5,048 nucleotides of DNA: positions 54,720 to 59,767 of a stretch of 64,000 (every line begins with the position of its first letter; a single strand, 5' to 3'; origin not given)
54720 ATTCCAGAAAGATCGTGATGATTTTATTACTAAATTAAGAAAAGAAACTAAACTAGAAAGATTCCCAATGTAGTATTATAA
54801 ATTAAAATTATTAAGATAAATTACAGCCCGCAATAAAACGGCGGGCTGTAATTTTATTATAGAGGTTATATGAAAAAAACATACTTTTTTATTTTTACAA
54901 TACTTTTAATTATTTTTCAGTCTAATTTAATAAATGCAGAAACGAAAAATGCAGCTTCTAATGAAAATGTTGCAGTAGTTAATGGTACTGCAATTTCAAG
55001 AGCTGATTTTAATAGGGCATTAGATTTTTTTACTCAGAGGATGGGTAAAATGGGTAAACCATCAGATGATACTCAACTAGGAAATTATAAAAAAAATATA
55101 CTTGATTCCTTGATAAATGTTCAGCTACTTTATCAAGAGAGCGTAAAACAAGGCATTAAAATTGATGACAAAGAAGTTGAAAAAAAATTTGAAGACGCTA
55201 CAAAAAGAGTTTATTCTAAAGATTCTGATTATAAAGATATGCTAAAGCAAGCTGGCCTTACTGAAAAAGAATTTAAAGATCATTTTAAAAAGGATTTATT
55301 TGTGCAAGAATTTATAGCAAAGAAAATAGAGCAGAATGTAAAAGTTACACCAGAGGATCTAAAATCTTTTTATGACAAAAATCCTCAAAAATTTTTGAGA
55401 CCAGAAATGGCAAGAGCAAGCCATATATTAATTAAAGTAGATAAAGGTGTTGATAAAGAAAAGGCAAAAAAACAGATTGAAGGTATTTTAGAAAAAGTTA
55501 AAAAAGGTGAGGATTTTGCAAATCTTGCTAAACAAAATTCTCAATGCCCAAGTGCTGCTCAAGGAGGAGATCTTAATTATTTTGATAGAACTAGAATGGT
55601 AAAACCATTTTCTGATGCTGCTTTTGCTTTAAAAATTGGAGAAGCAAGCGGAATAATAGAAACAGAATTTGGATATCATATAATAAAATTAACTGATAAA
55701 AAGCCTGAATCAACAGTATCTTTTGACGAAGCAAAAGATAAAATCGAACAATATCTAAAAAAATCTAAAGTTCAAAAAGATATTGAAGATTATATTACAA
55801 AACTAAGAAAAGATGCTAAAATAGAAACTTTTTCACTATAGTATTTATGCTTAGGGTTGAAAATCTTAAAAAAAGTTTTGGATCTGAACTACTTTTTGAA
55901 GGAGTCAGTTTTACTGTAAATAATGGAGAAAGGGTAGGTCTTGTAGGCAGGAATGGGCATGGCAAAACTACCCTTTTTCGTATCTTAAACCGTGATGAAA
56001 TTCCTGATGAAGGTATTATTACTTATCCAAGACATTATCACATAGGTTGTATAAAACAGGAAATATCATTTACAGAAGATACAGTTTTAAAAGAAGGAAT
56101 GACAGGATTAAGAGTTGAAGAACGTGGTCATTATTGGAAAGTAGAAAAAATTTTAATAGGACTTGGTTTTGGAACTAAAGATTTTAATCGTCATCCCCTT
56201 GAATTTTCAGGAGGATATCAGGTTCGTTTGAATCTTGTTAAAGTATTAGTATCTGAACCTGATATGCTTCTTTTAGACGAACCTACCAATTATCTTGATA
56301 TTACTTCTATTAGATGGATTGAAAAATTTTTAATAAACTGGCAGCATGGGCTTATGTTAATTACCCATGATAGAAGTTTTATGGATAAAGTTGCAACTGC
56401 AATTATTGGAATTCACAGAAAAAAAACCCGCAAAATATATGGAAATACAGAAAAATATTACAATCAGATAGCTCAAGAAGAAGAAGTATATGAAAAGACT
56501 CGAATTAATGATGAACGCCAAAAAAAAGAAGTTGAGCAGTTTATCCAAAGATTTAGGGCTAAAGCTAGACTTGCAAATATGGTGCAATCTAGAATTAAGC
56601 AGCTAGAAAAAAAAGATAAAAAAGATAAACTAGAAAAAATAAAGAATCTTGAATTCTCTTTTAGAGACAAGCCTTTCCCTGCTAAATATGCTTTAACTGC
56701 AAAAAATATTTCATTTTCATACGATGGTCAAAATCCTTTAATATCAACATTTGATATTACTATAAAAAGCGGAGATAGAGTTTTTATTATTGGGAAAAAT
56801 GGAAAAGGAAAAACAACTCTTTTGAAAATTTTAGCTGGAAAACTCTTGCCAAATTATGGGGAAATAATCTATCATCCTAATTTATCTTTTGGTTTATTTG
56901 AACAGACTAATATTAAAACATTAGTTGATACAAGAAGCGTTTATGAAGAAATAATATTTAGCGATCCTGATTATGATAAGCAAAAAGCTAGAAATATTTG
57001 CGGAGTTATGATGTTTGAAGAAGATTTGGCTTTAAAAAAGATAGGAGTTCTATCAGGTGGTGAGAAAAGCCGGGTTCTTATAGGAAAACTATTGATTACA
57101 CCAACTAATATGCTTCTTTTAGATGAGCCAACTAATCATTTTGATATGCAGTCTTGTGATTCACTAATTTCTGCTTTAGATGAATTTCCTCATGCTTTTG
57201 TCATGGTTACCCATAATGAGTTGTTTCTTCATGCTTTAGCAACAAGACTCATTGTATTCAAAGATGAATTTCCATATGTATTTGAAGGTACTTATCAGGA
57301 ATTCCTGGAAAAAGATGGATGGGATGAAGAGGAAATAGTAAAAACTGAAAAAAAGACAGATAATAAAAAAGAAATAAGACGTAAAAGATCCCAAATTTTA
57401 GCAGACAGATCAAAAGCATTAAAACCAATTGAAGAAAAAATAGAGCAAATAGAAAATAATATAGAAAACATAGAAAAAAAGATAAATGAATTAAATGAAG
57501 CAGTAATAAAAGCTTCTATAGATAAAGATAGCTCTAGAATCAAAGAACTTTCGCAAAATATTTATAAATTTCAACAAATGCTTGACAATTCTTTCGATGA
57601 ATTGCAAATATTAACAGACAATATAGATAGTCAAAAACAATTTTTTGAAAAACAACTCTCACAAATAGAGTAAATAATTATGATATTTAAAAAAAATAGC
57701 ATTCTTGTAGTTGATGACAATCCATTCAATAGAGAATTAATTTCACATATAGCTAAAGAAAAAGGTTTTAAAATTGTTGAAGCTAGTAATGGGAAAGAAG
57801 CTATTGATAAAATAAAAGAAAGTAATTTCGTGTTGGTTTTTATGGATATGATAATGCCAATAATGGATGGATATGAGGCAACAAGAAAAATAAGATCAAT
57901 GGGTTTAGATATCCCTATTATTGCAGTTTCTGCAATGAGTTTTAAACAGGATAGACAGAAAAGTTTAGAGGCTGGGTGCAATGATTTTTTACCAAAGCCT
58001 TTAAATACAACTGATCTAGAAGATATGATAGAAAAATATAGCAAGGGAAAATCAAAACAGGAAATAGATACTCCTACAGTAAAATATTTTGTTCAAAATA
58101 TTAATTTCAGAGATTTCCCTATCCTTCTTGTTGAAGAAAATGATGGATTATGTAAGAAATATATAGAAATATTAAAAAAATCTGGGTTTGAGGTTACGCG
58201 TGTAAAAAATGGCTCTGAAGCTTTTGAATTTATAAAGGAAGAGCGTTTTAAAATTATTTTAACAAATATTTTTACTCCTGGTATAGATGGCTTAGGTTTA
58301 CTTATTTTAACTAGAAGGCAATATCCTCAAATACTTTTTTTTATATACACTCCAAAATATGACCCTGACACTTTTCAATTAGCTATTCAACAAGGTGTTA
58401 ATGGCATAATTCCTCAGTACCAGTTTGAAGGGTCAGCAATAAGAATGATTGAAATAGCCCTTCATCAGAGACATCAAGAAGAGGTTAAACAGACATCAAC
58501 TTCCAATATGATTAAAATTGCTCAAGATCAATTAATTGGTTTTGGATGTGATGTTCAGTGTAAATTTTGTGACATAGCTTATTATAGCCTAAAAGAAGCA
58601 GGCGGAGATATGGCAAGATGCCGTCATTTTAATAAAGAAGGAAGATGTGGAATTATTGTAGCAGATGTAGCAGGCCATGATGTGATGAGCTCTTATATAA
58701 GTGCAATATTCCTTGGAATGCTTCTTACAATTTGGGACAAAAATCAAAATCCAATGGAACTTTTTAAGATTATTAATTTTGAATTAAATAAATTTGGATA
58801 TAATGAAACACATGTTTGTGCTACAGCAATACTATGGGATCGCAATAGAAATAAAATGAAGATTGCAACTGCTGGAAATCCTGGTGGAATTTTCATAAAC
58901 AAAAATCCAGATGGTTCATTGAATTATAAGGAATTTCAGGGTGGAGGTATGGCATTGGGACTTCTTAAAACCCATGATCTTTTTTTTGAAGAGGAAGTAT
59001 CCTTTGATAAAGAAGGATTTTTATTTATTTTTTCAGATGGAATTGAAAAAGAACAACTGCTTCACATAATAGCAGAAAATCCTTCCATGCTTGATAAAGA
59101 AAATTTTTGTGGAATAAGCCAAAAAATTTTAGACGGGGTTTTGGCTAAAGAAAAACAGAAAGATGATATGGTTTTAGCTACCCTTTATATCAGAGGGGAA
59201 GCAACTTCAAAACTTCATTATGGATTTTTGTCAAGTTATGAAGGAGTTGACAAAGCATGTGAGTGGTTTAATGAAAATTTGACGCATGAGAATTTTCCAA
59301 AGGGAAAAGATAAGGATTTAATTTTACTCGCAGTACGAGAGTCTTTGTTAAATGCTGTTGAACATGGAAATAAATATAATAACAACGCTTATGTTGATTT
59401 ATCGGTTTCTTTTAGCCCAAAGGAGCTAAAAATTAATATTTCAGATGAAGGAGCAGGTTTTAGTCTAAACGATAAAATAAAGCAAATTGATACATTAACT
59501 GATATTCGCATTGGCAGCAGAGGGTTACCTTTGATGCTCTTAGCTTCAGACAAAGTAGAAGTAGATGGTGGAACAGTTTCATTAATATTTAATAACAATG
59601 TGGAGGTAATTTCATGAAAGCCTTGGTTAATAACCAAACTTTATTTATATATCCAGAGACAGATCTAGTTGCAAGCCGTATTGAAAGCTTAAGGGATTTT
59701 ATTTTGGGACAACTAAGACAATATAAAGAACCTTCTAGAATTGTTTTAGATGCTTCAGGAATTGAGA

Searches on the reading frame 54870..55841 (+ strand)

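Call 52: search_protein_families(library=pfam, proteins=[window:54870-55841:+], max_evalue=0.00001)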
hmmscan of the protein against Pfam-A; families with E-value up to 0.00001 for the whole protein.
window:54870-55841:+ (323 aa): 6 families
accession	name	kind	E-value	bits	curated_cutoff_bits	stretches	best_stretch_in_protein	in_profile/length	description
PF13616.12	Rotamase_3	-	8.2e-31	107.4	22.5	1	177-278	12-116/116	PPIC-type PPIASE domain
PF00639.27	Rotamase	-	2.9e-28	99.1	21.7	1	185-276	1-97/97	PPIC-type PPIASE domain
PF13145.12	Rotamase_2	-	3e-23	83.4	27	1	159-290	1-121/121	PPIC-type PPIASE domain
PF13624.11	SurA_N_3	-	8.7e-20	71.6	27.2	1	6-147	13-160/162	SurA-like N-terminal domain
PF13623.11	SurA_N_2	-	1.8e-14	54.3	28.5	1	7-105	14-117/145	SurA-like N-terminal domain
PF09312.16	SurA_N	-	1.2e-09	38.8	30.8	1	34-147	5-116/118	SurA N-terminal domain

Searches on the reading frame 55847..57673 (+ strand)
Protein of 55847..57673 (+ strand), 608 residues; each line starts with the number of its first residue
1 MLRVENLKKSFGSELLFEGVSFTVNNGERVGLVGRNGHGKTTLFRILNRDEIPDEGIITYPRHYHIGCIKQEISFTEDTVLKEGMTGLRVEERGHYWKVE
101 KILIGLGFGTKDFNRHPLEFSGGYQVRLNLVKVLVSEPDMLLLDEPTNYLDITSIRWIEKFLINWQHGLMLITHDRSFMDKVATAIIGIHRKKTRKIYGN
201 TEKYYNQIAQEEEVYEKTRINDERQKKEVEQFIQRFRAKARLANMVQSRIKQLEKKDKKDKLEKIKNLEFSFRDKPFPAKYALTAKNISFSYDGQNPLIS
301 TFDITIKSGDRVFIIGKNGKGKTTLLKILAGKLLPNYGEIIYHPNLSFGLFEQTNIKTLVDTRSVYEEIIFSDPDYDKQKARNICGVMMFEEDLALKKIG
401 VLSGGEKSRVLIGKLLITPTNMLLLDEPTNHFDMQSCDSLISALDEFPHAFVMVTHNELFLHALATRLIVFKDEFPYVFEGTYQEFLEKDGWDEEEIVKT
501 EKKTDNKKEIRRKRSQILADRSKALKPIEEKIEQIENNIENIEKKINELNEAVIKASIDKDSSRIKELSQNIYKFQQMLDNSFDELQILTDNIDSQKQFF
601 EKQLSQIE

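Call 52: search_protein_families(library=pfam, proteins=[window:55847-57673:+], max_evalue=0.00001)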
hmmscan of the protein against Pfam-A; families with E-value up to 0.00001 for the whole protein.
window:55847-57673:+ (608 aa): 3 families
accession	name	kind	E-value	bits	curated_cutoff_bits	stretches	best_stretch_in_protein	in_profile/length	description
PF00005.33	ABC_tran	-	2.1e-47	161.6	25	2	18-148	2-137/137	ABC transporter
PF12848.13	ABC_tran_Xtn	-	1e-12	48.4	25.9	1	189-264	3-78/85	ABC transporter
PF13304.12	AAA_21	-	3.5e-09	37.6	27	0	313-330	3-20/304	AAA domain, putative AbiEii toxin, Type IV TA system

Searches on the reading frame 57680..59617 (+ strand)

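Call 52: search_protein_families(library=pfam, proteins=[window:57680-59617:+], max_evalue=0.00001)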
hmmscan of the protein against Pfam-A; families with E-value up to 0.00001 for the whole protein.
window:57680-59617:+ (645 aa): 3 families
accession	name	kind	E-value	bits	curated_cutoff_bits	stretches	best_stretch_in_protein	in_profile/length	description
PF00072.30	Response_reg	-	2e-42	144.3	30.2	2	8-117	1-110/111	Response regulator receiver domain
PF07228.17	SpoIIE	-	4.1e-15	56.7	25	1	320-501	2-188/192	Stage II sporulation protein E (SpoIIE)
PF13581.12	HATPase_c_2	-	3.3e-13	50.2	27.4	1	519-632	4-122/127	Histidine kinase-like ATPase domain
